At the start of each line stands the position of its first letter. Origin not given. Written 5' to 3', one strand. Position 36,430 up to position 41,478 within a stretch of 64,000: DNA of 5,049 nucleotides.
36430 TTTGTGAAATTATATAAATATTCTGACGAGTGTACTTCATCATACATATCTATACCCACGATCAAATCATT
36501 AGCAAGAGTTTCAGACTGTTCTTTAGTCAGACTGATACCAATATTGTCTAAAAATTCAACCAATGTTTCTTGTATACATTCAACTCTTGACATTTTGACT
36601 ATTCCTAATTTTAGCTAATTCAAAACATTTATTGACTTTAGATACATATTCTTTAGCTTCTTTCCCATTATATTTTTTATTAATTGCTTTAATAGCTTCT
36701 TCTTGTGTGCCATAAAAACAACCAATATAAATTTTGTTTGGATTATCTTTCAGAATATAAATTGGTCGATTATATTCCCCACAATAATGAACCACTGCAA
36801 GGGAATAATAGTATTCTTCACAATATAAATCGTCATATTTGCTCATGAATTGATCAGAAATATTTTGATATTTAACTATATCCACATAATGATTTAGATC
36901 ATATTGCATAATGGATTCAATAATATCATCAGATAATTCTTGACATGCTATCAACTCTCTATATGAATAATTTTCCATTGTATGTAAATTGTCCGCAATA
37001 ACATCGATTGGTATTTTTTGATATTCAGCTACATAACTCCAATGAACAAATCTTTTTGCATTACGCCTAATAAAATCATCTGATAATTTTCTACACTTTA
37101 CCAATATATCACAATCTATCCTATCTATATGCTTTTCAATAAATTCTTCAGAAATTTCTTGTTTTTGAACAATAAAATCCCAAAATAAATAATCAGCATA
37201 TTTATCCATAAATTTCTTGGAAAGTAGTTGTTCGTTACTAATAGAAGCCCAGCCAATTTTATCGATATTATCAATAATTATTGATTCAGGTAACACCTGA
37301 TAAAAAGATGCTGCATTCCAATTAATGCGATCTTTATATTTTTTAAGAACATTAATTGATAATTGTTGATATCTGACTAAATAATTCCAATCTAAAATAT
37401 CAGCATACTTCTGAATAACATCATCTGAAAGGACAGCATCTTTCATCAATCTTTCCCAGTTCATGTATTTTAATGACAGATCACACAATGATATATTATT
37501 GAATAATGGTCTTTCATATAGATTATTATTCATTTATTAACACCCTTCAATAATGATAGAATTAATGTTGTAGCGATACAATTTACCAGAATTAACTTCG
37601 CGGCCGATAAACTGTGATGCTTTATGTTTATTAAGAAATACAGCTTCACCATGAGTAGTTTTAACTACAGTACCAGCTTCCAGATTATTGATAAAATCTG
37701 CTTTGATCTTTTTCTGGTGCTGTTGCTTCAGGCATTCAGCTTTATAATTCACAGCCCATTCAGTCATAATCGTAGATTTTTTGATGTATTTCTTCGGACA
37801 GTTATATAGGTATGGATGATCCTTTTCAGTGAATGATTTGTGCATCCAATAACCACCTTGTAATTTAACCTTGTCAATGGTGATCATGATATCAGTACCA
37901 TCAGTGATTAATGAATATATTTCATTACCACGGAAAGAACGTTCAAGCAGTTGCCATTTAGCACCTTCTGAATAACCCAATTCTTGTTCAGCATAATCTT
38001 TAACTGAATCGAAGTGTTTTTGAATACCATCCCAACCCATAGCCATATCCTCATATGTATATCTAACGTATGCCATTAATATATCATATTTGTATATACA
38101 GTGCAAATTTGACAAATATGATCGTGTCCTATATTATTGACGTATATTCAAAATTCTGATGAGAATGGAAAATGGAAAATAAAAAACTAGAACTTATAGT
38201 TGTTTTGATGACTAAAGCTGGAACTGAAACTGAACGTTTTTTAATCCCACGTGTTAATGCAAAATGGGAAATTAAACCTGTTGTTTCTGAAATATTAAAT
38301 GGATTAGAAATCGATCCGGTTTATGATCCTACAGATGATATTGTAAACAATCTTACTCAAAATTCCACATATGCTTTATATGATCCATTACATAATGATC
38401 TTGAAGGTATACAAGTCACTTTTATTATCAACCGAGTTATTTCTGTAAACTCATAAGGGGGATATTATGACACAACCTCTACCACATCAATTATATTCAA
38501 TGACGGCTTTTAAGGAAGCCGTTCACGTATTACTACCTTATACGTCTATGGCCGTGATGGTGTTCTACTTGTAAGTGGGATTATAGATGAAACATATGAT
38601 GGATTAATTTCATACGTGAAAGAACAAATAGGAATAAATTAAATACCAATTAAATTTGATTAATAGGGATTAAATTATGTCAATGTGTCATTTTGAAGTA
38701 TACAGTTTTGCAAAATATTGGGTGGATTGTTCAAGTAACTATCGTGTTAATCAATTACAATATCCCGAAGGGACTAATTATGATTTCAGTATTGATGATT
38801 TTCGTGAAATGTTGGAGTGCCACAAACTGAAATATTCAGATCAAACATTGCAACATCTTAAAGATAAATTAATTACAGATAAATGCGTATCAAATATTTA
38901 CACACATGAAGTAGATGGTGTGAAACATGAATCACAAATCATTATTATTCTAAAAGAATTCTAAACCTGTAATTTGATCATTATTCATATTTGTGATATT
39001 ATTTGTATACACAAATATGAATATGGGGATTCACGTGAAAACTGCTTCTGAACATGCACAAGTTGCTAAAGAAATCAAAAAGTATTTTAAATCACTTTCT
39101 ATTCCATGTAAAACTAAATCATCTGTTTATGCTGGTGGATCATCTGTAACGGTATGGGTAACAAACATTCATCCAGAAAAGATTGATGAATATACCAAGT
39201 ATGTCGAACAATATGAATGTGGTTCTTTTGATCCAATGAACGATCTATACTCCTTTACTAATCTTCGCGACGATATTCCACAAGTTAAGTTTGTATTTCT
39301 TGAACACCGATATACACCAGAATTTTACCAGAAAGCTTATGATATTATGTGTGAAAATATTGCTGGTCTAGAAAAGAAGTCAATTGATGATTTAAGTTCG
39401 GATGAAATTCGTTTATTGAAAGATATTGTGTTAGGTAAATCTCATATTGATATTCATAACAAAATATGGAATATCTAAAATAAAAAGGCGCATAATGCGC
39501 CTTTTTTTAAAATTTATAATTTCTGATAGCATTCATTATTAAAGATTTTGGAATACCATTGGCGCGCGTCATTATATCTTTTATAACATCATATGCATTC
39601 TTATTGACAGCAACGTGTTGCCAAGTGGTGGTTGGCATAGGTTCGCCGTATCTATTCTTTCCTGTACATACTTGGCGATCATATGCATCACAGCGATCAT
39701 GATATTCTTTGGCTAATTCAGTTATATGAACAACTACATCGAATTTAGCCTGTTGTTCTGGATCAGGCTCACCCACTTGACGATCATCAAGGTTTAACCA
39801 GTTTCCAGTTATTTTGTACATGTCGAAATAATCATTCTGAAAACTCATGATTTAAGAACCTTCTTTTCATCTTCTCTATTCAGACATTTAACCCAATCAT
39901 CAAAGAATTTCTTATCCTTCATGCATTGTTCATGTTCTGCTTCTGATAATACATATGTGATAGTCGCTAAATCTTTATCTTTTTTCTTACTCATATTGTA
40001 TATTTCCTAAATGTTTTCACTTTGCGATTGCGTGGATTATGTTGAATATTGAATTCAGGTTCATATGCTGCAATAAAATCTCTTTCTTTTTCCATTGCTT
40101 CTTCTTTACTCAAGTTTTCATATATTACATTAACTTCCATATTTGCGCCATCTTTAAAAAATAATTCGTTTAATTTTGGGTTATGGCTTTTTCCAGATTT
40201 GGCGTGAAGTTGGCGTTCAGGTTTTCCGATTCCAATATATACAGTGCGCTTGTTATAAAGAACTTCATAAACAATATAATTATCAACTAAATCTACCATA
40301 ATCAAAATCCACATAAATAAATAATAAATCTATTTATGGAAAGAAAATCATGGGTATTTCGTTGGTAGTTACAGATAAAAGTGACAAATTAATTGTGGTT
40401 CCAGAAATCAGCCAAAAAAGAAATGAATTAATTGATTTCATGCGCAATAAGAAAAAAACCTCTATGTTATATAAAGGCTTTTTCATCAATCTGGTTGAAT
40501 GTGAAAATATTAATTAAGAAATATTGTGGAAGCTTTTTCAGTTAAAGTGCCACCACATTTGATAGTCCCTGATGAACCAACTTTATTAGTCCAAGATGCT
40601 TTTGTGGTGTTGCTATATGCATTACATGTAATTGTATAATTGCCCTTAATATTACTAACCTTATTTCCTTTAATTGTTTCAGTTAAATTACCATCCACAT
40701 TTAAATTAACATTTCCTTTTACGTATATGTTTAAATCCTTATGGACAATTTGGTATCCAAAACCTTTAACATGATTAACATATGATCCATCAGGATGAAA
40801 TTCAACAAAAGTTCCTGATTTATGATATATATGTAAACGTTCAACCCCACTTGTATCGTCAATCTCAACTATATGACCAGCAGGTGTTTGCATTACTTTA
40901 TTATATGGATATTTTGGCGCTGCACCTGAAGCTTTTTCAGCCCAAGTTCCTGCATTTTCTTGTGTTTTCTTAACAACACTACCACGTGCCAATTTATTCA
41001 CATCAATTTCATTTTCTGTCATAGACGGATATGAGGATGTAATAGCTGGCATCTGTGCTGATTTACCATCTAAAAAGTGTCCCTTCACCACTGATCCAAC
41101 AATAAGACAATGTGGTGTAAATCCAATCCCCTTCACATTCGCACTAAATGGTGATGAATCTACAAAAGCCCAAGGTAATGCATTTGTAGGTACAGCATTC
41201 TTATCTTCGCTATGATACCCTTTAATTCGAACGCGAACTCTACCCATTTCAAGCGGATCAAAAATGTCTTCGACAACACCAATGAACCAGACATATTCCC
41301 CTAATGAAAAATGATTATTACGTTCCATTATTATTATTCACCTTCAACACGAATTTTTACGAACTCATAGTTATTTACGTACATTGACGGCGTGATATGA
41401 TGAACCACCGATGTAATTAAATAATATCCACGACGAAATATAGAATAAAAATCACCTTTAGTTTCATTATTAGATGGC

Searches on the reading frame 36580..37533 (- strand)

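Call 50: search_protein_families(library=phrogs, proteins=[window:36580-37533:-], max_evalue=0.0001)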
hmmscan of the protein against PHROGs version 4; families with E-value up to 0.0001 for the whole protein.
window:36580-37533:- (317 aa): 3 families
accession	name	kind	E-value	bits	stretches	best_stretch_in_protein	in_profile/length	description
phrog_3532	-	unknown function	2.2e-40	139.7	2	95-184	142-230/292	-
phrog_11920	-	unknown function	4.4e-15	57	1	111-196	82-164/252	-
phrog_22019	-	unknown function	7.8e-09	36.9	0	25-76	98-149/171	-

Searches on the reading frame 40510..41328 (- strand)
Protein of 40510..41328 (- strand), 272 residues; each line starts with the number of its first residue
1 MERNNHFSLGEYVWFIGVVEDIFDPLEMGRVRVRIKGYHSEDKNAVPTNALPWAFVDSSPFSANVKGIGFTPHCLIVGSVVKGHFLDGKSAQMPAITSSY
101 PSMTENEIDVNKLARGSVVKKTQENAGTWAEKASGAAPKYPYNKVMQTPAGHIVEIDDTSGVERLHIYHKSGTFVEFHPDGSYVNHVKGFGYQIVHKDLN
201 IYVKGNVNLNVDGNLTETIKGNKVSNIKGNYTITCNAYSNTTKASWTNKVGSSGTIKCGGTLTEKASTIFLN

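Call 50: search_protein_families(library=phrogs, proteins=[window:40510-41328:-], max_evalue=0.0001)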
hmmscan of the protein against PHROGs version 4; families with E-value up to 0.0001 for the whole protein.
window:40510-41328:- (272 aa): 8 families
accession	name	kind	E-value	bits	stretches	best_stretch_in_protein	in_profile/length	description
phrog_430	-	tail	6.3e-73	247.5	2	120-268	314-463/868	baseplate hub subunit and tail lysozyme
phrog_694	-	tail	9e-25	88.1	1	12-96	21-109/851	baseplate hub and tail lysozyme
phrog_27932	-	tail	1.3e-17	64.3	1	120-221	512-613/855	baseplate hub subunit and tail lysozyme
phrog_1922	-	tail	4.8e-14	52.8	1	14-102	19-114/932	baseplate hub subunit and tail lysozyme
phrog_24638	-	tail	1.8e-07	31.7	1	138-235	21-131/289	baseplate hub subunit and tail lysozyme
phrog_9992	-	tail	3.9e-06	27.6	1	166-260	85-182/228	baseplate assembly protein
phrog_33098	-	tail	9.9e-06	25.6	1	30-98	51-119/641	baseplate hub and tail lysozyme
phrog_37871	-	tail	2.1e-05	25.5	1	16-62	6-51/257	baseplate protein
